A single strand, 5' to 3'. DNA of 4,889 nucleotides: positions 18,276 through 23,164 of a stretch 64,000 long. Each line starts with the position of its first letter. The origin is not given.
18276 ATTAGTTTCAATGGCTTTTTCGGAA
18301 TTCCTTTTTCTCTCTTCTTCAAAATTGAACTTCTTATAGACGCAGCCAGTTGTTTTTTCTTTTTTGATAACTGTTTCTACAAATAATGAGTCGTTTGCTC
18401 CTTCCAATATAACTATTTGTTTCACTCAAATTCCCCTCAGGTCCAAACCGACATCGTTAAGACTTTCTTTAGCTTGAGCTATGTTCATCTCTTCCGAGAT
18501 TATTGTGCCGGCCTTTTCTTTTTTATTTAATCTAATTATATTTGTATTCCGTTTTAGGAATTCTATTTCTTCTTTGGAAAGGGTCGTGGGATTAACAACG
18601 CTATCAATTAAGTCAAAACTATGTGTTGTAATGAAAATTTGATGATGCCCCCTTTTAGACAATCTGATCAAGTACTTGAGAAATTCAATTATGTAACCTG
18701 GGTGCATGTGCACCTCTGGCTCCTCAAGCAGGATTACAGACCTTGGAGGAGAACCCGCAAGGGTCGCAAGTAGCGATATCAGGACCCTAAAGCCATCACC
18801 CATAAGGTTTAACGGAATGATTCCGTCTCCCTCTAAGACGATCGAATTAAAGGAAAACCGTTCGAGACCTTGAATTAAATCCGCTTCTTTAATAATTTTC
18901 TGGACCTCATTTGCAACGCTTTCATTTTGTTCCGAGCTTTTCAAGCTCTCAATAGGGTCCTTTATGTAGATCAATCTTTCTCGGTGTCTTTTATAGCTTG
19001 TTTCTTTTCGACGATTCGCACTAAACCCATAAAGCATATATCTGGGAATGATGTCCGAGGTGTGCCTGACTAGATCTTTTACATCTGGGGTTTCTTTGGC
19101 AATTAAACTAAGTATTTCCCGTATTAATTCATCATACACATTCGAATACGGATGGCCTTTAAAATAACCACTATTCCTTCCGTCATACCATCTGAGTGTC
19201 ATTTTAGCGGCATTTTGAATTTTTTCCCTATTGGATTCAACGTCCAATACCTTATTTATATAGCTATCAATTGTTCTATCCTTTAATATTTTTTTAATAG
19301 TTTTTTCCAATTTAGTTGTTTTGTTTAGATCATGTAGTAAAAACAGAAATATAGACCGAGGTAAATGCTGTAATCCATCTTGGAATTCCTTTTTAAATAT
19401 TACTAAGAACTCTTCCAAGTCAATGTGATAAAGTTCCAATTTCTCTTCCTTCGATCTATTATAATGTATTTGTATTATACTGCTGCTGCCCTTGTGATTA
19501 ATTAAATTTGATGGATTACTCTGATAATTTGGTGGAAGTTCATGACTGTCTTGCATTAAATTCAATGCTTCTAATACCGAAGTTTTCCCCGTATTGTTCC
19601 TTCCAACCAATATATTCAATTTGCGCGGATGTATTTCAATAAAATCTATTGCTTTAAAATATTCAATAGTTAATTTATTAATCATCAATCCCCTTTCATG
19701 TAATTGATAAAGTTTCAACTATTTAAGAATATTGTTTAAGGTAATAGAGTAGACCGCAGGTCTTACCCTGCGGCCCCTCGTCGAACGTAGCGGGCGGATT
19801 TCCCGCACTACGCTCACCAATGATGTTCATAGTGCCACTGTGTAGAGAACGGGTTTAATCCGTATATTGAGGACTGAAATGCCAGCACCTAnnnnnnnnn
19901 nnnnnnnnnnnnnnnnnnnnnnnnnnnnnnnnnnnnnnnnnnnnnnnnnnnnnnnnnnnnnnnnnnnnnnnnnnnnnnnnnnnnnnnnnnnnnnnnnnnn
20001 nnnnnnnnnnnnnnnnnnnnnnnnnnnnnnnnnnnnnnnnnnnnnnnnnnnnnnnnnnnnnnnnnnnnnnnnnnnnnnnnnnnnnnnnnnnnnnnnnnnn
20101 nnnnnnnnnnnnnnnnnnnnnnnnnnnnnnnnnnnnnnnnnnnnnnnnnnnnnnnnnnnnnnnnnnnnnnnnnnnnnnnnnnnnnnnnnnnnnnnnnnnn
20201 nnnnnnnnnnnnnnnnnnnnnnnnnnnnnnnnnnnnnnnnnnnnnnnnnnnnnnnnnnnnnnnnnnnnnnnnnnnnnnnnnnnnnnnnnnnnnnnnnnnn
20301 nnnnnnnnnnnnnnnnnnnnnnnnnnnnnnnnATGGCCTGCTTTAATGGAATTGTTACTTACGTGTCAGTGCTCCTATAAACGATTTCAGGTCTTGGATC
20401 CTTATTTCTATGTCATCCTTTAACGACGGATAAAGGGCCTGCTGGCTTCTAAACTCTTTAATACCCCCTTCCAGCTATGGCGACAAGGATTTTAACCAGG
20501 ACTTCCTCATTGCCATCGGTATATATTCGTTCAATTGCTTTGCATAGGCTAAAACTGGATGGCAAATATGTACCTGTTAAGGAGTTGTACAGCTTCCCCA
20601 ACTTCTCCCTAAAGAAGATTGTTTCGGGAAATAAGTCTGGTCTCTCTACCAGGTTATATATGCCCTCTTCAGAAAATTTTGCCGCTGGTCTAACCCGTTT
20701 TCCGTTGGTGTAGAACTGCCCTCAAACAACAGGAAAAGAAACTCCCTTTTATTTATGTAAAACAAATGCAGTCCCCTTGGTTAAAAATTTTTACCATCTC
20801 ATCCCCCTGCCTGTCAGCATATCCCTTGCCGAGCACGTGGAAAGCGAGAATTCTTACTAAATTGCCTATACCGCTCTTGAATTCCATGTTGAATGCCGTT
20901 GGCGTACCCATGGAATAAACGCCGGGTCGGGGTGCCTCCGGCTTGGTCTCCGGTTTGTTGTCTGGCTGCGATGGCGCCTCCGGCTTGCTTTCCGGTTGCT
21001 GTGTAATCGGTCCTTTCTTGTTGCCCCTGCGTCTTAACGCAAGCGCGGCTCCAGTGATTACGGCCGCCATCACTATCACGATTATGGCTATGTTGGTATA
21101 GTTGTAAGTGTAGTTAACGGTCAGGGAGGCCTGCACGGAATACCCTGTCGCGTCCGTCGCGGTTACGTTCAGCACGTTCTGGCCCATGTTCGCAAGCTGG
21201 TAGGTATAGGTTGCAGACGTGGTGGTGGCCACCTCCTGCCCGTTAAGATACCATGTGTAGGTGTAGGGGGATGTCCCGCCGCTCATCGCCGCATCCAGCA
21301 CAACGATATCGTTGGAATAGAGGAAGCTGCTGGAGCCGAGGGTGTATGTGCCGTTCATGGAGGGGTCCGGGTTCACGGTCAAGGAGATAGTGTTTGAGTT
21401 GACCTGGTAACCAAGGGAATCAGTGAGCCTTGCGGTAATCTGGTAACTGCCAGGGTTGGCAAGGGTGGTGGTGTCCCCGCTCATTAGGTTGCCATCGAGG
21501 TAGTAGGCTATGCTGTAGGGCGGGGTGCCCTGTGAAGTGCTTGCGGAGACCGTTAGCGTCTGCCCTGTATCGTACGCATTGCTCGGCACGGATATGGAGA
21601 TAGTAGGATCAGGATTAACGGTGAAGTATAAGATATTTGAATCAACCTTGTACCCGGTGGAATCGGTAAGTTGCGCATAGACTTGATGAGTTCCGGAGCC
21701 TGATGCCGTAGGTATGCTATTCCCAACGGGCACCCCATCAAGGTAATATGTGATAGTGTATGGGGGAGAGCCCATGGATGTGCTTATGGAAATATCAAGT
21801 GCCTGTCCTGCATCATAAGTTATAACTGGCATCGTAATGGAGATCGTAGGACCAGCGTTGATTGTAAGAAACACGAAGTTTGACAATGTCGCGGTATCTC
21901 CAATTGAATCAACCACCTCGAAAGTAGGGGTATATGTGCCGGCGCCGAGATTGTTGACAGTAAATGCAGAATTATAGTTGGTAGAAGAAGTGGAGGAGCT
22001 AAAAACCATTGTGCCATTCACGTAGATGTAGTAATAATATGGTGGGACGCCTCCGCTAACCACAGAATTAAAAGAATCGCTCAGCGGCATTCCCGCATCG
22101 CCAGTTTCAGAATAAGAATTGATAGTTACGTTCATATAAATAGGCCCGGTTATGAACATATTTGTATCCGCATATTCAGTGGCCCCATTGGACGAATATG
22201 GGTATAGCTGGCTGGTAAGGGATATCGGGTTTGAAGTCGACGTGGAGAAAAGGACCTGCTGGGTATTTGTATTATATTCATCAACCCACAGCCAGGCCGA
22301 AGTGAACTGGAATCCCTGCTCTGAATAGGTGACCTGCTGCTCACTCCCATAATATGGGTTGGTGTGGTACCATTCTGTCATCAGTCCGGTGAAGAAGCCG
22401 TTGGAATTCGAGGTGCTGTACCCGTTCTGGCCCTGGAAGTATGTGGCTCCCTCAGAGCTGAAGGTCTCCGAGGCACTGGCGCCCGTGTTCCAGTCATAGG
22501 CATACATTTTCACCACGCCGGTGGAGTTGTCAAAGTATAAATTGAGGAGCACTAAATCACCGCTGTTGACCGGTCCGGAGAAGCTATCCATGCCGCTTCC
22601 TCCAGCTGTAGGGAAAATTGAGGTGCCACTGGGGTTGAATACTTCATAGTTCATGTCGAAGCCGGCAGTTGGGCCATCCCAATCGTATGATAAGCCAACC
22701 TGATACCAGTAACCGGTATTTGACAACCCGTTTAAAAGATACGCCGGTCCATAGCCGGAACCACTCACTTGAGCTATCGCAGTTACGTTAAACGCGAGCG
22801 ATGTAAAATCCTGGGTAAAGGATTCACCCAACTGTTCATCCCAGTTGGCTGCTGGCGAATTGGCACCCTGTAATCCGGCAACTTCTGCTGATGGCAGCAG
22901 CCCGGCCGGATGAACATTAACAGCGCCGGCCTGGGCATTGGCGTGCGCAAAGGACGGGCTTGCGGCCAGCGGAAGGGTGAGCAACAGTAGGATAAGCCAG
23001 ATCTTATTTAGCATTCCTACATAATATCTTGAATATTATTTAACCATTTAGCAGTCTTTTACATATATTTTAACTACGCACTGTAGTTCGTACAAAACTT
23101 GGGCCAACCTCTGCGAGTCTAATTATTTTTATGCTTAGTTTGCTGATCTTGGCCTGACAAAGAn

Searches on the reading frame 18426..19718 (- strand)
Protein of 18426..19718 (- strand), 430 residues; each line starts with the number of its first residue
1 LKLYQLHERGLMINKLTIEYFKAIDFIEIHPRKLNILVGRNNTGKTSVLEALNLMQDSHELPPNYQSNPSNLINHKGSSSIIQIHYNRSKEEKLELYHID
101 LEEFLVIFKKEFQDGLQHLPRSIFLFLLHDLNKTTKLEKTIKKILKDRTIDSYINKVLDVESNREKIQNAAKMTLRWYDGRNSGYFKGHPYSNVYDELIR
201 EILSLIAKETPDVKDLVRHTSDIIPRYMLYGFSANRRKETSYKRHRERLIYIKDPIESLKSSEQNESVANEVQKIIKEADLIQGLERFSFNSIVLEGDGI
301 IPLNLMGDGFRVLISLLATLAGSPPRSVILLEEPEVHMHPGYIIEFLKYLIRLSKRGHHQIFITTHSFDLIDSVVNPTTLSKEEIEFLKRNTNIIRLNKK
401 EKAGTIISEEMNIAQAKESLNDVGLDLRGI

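Call 9: search_protein_families(library=pfam, proteins=[window:18426-19718:-], max_evalue=0.01)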
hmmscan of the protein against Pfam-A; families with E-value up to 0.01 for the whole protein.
window:18426-19718:- (430 aa): 5 families
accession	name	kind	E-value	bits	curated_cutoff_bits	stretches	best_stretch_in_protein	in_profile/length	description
PF13175.12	AAA_15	-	2.4e-30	106.9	32.1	1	12-370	1-373/374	AAA ATPase domain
PF13304.12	AAA_21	-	5.4e-25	89.5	27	1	34-370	1-301/304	AAA domain, putative AbiEii toxin, Type IV TA system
PF02463.25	SMC_N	-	1.6e-06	28.1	40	1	12-375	1-206/220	RecF/RecN/SMC N terminal domain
PF11398.14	DUF2813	-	4.2e-06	26.8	21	0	13-57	3-47/372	Protein of unknown function (DUF2813)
PF13476.12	AAA_23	-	0.00012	23.2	27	1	15-278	1-195/201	AAA domain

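Call 100: search_protein_families(library=padloc, proteins=[window:18426-19715:-], max_evalue=0.001)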
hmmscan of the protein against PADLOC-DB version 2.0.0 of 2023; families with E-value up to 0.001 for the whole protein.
window:18426-19715:- (429 aa): 126 families (the best 25 are shown)
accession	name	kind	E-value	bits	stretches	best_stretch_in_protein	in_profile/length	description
PDLC02979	AriA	-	1.6e-30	105.2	1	11-368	1-371/373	-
PDLC04608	PDC-M38A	-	1.8e-28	98.2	1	11-427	4-366/367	-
PDLC02980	AriA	-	2e-25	88.4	1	33-370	1-303/304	-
PDLC03878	NsnB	-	5.6e-25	86.8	1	11-405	1-313/345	-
PDLC02336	AbiLi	-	1.1e-24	85.6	1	11-412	1-326/340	AbiLi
PDLC02358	Old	-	1.5e-21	74.8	2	313-380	269-339/578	Old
PDLC04609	PDC-M38A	-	3.6e-20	70.5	2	259-427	206-371/371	-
PDLC04611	PDC-M38A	-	1.2e-18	65.8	1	11-417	1-377/383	-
PDLC00091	GajA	-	2e-18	64.6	2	326-374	298-345/627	AAA ATPase domain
PDLC04177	HEC-01A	-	1.1e-17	62.2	2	256-375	225-345/393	-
PDLC04175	HEC-01A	-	3.3e-17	60.6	2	304-373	248-315/363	-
PDLC04213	HEC-02A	-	4.3e-17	60.7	2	256-408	165-316/337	-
PDLC04178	HEC-01A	-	7.9e-17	59.4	2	10-59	7-56/399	-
PDLC04214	HEC-02A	-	9.4e-17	59.3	2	303-409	214-325/338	-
PDLC02981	AriAB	-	3.4e-16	57.1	2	294-375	299-382/694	-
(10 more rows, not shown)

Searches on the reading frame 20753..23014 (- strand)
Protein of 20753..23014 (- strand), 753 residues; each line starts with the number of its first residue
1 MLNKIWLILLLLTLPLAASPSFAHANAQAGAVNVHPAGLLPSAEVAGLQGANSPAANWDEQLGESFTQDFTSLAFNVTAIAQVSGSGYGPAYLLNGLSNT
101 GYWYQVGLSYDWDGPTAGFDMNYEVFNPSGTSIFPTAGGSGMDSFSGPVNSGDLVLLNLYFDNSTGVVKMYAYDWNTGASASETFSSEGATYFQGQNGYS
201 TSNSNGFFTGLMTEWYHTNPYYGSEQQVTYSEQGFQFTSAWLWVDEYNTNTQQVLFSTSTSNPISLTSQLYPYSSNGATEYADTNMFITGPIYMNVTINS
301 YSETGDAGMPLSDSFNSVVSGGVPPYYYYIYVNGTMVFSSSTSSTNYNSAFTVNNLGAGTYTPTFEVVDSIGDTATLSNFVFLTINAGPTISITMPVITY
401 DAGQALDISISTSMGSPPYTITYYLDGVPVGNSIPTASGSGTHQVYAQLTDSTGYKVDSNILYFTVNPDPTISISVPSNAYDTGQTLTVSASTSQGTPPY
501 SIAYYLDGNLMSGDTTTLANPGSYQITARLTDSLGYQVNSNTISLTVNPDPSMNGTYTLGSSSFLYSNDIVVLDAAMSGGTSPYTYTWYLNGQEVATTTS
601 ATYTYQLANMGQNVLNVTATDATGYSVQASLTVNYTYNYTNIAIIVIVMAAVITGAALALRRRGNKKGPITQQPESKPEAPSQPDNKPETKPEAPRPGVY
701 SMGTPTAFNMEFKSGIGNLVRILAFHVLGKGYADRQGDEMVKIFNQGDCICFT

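Call 9: search_protein_families(library=pfam, proteins=[window:20753-23014:-], max_evalue=0.01)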
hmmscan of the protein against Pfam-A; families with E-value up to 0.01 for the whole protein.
window:20753-23014:- (753 aa): 6 families
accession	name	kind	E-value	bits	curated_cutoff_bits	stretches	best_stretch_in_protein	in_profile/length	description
PF13927.12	Ig_3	-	1.6e-11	44.9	30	1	567-630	15-77/78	Immunoglobulin domain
PF06832.18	BiPBP_C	-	1.3e-07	31.8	26.8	1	573-627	35-86/90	Penicillin-Binding Protein C-terminus Family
PF19077.6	Big_13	-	1.6e-05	25.8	27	0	332-381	47-97/102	Bacterial Ig-like domain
PF08205.18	C2-set_2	-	0.00012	22.5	21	0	484-531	14-64/89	CD80-like C2-set immunoglobulin domain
PF08329.16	ChitinaseA_N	-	0.00087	19.4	21.2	0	579-633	48-105/133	Chitinase A, N-terminal domain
PF13895.12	Ig_2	-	0.0021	18.7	27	0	580-643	25-78/79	Immunoglobulin domain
